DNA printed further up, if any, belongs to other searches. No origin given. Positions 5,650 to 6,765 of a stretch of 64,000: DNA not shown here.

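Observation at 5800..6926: Short radical SAM/SPASM-like enzyme translationally coupled to a Cys/His-rich 104-aa protein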

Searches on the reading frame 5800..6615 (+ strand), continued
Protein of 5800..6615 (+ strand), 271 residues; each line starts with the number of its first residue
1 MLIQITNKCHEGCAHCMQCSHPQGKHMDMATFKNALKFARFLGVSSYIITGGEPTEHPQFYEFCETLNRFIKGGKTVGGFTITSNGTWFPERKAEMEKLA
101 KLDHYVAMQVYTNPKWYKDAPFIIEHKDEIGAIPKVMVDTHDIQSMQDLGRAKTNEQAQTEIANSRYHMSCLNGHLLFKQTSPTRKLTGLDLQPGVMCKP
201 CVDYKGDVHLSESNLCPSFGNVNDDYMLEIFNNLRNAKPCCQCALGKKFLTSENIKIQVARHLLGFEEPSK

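Call 70: search_protein_families(library=pfam, proteins=[P0274, P0281, P0205, P0292], max_evalue=0.001)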
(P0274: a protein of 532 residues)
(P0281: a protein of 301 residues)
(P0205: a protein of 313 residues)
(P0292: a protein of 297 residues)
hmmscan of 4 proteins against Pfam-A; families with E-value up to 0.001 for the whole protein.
P0274 (532 aa): 2 families
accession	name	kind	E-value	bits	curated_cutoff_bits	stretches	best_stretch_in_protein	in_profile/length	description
PF04055.27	Radical_SAM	-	3.1e-09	37.6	29.5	1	3-90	1-90/166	Radical SAM superfamily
PF13353.11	Fer4_12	-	2.3e-05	25.1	22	1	7-76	13-82/137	4Fe-4S single cluster domain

P0281 (301 aa): 1 family
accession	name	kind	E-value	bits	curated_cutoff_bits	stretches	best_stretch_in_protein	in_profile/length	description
PF04055.27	Radical_SAM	-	3.3e-11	44.1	29.5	1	4-93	2-92/166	Radical SAM superfamily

P0205 (313 aa): 1 family
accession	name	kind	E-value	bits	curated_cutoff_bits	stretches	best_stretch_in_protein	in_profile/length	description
PF04055.27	Radical_SAM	-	2.2e-06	28.4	29.5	1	2-98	10-110/166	Radical SAM superfamily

P0292 (297 aa): 0 families
